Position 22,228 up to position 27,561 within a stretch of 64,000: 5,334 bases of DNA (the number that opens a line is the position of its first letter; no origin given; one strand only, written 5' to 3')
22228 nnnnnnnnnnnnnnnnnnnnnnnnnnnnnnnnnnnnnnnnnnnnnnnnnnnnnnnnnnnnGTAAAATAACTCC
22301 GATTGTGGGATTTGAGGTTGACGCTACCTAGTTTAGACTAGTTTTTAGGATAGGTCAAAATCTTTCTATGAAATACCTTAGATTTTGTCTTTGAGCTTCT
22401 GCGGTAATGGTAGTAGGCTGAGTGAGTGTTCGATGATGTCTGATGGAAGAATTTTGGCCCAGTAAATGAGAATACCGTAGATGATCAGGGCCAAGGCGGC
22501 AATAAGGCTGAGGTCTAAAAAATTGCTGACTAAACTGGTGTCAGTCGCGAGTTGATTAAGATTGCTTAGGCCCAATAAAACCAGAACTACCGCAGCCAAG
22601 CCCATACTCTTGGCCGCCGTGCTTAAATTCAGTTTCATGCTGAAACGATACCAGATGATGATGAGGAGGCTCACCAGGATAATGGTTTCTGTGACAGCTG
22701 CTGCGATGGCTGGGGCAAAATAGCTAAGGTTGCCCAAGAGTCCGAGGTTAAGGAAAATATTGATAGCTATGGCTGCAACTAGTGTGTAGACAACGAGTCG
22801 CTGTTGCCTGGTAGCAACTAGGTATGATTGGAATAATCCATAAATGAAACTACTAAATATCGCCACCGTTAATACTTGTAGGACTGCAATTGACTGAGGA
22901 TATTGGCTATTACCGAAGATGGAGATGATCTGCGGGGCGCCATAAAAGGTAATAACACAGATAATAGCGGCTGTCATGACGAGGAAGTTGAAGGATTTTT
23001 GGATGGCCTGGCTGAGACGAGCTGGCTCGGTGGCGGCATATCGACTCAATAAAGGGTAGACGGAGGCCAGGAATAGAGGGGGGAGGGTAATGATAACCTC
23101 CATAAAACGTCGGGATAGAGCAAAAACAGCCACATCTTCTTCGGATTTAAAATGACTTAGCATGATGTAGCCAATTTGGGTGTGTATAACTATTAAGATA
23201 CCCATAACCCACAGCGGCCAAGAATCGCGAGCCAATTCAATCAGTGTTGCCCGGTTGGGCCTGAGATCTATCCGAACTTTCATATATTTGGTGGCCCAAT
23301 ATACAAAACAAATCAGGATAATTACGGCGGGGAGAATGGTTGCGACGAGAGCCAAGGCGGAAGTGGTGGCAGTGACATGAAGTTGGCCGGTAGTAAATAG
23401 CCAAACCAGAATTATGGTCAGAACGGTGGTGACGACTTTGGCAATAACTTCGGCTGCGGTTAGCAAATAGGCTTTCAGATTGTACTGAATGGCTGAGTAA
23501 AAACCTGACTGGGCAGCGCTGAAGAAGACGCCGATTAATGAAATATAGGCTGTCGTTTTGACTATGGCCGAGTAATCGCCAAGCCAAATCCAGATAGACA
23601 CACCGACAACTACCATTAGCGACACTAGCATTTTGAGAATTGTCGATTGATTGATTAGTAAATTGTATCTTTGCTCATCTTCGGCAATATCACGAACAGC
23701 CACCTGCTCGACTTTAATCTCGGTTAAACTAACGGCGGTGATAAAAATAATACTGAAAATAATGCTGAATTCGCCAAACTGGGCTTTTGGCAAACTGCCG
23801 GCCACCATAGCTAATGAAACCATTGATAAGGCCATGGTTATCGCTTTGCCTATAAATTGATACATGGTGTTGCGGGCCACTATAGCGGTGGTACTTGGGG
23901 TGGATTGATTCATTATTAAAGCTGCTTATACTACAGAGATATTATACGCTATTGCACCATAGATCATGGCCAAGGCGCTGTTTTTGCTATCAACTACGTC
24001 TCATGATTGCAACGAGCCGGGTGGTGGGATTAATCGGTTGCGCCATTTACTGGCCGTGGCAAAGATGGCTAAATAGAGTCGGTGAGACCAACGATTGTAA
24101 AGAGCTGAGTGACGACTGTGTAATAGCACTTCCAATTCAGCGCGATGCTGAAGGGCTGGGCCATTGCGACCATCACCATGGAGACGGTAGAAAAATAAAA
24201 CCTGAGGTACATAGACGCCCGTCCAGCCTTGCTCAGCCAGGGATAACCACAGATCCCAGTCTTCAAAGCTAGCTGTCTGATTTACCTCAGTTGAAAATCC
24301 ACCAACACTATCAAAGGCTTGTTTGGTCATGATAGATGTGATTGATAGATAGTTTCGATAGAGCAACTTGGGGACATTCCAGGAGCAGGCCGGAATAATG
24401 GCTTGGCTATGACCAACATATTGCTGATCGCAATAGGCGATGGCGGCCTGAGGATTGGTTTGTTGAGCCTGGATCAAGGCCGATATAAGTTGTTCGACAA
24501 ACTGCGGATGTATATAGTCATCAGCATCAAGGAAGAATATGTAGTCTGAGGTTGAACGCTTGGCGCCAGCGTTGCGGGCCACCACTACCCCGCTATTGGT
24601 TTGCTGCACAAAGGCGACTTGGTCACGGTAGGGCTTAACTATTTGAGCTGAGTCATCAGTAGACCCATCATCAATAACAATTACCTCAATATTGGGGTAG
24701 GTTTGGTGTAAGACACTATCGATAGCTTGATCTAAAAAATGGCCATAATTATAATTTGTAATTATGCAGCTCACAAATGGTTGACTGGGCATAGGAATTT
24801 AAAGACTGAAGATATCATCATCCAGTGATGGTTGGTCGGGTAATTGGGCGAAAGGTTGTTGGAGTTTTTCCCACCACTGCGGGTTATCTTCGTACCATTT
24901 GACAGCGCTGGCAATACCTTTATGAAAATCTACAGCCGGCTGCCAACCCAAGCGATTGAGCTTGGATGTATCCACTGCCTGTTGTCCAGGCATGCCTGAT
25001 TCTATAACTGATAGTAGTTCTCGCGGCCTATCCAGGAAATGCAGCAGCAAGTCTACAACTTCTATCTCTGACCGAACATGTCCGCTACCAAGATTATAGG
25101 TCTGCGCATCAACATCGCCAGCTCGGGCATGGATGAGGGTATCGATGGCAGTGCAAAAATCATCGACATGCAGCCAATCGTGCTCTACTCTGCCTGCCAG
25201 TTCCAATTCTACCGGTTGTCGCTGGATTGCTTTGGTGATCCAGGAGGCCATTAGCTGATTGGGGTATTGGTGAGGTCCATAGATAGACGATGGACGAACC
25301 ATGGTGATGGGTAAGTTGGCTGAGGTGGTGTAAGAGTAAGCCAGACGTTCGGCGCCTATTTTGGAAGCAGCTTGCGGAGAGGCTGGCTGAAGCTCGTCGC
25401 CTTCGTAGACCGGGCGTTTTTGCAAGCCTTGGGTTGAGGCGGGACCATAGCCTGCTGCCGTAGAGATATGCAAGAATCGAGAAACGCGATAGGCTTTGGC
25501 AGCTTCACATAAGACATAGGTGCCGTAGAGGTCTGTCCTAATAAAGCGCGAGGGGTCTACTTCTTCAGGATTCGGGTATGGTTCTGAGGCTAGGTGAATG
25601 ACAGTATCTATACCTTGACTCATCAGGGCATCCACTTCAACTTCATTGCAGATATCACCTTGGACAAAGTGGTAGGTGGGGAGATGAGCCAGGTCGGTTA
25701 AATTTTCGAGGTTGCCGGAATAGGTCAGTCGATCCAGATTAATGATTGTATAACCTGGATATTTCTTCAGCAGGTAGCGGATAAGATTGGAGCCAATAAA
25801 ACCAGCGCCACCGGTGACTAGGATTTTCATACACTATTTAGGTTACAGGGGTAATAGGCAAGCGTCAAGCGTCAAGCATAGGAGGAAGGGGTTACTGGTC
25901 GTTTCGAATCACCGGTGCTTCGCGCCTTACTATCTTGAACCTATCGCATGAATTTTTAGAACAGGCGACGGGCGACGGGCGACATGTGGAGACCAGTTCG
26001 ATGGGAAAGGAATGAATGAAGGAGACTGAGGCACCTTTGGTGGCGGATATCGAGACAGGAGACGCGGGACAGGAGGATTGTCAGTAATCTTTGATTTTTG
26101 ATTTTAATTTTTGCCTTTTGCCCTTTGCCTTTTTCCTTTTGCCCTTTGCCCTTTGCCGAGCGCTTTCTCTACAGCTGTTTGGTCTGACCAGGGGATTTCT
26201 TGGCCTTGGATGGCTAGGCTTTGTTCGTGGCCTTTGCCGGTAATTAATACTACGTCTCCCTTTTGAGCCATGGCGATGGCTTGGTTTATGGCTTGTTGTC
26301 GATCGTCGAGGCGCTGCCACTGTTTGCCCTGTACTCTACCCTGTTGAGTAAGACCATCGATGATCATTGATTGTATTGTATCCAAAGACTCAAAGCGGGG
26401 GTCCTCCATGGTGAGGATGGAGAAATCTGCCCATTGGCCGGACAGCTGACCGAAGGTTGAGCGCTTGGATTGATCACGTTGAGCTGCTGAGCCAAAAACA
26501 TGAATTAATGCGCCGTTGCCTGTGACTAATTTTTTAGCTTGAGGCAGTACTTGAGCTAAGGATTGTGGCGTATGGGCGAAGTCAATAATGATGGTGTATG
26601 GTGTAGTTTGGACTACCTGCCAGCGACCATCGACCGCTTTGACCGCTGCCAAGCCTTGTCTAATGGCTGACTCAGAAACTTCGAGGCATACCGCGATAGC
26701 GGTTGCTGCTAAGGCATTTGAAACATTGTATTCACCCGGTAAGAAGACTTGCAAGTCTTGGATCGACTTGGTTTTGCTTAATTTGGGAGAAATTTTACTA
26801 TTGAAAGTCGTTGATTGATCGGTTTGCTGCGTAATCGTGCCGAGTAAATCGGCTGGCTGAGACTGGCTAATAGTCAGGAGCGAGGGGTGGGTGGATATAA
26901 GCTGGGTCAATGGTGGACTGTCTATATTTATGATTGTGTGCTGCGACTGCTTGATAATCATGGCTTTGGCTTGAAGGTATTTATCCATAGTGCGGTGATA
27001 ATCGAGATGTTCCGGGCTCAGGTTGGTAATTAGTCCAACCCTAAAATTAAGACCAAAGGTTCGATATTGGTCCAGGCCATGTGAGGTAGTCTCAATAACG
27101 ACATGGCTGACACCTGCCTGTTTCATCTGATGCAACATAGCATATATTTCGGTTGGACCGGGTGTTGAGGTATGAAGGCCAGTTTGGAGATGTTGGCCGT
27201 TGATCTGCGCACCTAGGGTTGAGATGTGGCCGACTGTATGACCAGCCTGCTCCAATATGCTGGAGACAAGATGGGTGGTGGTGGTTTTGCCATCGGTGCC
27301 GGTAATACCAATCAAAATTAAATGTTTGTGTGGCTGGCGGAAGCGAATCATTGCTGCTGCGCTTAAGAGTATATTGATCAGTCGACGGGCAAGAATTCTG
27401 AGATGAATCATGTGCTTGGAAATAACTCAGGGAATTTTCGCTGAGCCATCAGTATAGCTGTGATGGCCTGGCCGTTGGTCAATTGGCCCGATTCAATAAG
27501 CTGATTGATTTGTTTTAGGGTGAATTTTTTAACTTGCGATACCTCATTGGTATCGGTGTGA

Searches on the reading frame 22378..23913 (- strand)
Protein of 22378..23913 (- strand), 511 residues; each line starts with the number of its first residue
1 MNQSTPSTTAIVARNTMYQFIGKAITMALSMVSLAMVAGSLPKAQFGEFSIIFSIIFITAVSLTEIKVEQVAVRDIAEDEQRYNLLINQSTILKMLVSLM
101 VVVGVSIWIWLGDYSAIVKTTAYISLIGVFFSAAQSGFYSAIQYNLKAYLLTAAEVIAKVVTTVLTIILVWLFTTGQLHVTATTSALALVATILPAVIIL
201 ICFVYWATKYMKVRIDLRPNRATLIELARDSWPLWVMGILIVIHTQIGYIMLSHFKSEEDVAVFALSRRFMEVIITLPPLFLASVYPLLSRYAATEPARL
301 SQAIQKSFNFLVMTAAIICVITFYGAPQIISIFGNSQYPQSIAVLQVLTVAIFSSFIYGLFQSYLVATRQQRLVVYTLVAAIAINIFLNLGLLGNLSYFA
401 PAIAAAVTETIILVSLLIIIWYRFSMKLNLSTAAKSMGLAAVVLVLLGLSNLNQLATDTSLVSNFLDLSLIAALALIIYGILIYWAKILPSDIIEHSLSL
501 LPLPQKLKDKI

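Call 89: search_protein_families(library=pfam, proteins=[window:22378-23913:-], max_evalue=0.00001)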
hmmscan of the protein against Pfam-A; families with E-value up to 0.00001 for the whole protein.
window:22378-23913:- (511 aa): 2 families
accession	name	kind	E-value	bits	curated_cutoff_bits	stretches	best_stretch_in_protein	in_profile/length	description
PF01943.22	Polysacc_synt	-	4.2e-15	56.3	28.2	1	12-292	1-273/274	Polysaccharide biosynthesis protein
PF01554.23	MatE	-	8.9e-11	42.2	24.9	1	233-389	1-159/161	MatE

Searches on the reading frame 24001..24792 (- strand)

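Call 89: search_protein_families(library=pfam, proteins=[window:24001-24792:-], max_evalue=0.00001)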
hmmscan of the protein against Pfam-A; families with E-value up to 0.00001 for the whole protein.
window:24001-24792:- (263 aa): 4 families
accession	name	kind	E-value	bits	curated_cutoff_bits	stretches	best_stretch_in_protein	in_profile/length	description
PF00535.33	Glycos_transf_2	-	2.2e-33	116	23.3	1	8-123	1-120/168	Glycosyl transferase family 2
PF10111.15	Glyco_tranf_2_2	-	2.3e-20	73.7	27.3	1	18-188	13-202/276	Glycosyltransferase like family 2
PF13641.12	Glyco_tranf_2_3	-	6.4e-16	59.5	27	1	5-199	2-208/230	Glycosyltransferase like family 2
PF13632.12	Glyco_trans_2_3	-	1.3e-06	28.8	27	0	156-204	80-124/198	Glycosyl transferase family group 2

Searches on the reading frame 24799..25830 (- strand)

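Call 89: search_protein_families(library=pfam, proteins=[window:24799-25830:-], max_evalue=0.00001)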
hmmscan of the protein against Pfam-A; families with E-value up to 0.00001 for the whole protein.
window:24799-25830:- (343 aa): 7 families
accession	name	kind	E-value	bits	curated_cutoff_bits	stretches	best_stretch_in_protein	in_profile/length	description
PF01370.27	Epimerase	-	7.6e-53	179.8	20.9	1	3-248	1-240/240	NAD dependent epimerase/dehydratase family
PF16363.11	GDP_Man_Dehyd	-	9.1e-46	157.3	27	1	4-307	1-330/332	GDP-mannose 4,6 dehydratase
PF01073.25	3Beta_HSD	-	9.8e-15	54.8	22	1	4-205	1-200/280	3-beta hydroxysteroid dehydrogenase/isomerase family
PF02719.21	Polysacc_synt_2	-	2.2e-13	50.5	20.2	1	3-139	1-143/293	Polysaccharide biosynthesis protein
PF07993.18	NAD_binding_4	-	3.8e-11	43.1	20.1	1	5-187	1-210/258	Male sterility protein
PF04321.23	RmlD_sub_bind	-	4.9e-09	36.1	27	1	1-208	1-174/287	RmlD substrate binding domain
PF13460.12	NAD_binding_10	-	3e-07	30.9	27.2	1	7-184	1-147/184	NAD(P)H-binding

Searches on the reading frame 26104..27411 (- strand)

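Call 89: search_protein_families(library=pfam, proteins=[window:26104-27411:-], max_evalue=0.00001)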
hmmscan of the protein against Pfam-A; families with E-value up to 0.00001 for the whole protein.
window:26104-27411:- (435 aa): 2 families
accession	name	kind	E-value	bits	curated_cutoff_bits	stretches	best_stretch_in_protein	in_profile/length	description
PF08245.18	Mur_ligase_M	-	7.4e-44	150.5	24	1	36-240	1-200/200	Mur ligase middle domain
PF02875.26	Mur_ligase_C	-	2.3e-26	93.5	28.4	1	262-394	1-127/127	Mur ligase, glutamate ligase domain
